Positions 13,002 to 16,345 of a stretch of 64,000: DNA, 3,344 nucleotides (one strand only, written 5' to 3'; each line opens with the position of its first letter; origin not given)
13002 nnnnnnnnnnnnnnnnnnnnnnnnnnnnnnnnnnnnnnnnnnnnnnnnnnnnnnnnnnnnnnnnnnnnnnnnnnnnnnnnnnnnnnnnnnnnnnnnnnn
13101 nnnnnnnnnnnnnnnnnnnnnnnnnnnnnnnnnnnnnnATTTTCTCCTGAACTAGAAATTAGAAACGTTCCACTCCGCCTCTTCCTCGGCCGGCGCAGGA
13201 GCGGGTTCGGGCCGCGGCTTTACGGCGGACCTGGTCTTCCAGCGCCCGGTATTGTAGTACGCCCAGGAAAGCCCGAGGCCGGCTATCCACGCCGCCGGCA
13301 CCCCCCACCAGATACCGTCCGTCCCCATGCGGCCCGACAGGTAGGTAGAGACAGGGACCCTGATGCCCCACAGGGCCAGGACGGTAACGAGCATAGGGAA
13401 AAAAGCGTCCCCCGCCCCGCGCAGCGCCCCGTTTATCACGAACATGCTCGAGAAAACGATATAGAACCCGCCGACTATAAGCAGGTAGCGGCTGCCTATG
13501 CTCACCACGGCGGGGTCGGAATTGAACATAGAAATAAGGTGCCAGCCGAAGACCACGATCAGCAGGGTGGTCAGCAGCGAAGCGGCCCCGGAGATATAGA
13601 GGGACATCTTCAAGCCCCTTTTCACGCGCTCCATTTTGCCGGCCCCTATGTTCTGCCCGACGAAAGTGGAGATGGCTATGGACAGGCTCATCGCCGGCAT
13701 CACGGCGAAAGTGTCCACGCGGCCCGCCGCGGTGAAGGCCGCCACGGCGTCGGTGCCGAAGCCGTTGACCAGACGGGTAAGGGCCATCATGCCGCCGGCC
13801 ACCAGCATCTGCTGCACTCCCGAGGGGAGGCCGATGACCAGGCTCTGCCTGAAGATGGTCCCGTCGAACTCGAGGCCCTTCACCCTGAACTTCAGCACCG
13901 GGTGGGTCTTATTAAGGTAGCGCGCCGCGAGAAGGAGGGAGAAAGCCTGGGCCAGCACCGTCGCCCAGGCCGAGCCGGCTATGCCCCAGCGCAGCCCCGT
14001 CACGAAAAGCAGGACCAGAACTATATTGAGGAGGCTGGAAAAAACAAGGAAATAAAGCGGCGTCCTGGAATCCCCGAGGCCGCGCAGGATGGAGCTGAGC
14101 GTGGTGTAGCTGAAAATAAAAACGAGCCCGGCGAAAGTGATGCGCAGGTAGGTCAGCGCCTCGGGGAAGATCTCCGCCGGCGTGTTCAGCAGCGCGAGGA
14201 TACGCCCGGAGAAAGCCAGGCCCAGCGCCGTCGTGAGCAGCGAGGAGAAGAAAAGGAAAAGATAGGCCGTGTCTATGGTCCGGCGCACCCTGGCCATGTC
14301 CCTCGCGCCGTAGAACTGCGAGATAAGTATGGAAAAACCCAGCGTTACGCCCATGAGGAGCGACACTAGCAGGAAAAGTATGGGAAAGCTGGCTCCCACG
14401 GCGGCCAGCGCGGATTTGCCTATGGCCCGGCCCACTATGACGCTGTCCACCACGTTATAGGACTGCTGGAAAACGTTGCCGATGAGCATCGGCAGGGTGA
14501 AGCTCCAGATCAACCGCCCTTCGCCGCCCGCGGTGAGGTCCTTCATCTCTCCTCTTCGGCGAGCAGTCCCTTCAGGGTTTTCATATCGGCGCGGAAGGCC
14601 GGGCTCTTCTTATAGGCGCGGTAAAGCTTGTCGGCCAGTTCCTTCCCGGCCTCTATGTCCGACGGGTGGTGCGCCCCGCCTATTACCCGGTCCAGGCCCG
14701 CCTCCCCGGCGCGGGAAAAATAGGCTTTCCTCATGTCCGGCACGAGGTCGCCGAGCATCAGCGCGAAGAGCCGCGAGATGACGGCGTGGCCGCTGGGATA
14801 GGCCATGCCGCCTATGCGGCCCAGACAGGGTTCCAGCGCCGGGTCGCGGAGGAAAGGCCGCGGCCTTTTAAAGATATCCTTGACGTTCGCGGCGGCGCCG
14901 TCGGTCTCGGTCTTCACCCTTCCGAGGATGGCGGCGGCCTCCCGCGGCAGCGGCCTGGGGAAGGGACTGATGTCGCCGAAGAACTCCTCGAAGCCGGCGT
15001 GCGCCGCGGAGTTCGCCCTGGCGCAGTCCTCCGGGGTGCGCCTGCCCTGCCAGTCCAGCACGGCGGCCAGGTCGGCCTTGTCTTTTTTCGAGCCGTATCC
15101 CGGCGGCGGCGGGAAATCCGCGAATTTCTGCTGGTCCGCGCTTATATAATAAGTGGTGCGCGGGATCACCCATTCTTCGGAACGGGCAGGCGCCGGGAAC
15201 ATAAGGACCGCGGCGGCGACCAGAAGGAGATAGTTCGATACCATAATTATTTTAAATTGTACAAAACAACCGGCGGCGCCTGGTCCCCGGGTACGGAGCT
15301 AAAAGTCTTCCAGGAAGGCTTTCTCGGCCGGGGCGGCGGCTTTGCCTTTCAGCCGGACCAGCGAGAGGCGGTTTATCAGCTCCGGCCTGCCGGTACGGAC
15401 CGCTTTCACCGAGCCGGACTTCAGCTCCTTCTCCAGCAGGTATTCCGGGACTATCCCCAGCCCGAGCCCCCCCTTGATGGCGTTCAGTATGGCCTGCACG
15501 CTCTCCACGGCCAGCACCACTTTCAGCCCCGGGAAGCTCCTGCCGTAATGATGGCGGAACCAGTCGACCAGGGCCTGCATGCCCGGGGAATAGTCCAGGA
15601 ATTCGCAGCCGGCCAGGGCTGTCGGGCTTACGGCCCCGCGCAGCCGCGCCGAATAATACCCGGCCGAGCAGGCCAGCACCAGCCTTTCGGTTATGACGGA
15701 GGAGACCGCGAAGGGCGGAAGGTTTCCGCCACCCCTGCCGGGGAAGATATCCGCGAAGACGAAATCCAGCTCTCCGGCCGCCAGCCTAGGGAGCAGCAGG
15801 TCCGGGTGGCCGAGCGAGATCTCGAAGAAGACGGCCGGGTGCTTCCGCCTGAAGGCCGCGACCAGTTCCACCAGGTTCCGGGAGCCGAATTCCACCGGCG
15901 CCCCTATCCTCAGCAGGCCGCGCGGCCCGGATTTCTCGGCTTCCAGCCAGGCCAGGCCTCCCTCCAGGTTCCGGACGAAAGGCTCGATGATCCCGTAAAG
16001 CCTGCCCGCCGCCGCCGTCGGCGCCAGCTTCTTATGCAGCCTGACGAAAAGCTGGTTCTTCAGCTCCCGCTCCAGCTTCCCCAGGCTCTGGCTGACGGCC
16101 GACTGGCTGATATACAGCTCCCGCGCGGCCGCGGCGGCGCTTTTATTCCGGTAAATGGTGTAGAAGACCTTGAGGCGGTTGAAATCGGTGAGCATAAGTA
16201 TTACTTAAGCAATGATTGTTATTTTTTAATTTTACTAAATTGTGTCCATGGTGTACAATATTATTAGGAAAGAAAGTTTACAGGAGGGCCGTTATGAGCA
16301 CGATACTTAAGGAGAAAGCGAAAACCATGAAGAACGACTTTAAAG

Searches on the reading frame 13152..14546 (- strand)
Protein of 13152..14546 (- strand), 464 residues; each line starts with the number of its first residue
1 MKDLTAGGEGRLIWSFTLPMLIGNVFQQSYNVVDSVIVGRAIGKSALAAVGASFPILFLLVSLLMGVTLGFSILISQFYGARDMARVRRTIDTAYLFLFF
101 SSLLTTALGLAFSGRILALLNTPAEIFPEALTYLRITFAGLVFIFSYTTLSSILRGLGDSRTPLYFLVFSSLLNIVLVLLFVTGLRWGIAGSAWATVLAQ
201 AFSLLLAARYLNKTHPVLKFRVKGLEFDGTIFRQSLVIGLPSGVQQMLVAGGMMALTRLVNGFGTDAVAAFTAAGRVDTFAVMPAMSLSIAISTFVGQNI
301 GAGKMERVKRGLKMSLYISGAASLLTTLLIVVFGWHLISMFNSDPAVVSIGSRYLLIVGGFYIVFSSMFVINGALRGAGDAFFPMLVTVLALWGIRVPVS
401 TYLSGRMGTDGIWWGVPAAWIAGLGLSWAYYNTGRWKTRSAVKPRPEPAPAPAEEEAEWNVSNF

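Call 66: search_protein_families(library=pfam, proteins=[window:13152-14546:-], max_evalue=0.00001)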
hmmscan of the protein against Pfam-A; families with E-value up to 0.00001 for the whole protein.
window:13152-14546:- (464 aa): 1 family
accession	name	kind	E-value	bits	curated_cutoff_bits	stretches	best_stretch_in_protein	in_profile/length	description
PF01554.23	MatE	-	1.2e-67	227.1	24.9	2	19-178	1-159/161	MatE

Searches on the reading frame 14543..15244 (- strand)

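Call 66: search_protein_families(library=pfam, proteins=[window:14543-15244:-], max_evalue=0.00001)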
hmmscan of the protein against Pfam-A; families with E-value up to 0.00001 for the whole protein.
window:14543-15244:- (233 aa): 1 family
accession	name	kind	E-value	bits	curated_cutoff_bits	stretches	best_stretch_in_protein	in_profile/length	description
PF01569.27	PAP2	-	6.9e-10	39.2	27.2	1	120-200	17-110/130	PAP2 superfamily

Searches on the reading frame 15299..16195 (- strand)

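Call 66: search_protein_families(library=pfam, proteins=[window:15299-16195:-], max_evalue=0.00001)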
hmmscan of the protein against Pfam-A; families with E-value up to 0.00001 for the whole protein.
window:15299-16195:- (298 aa): 2 families
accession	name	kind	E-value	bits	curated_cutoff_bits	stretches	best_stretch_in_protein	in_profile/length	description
PF03466.25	LysR_substrate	-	2.3e-35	122.3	28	1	89-296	2-202/209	LysR substrate binding domain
PF00126.33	HTH_1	-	3.2e-17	62.7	26.6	1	5-63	1-59/60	Bacterial regulatory helix-turn-helix protein, lysR family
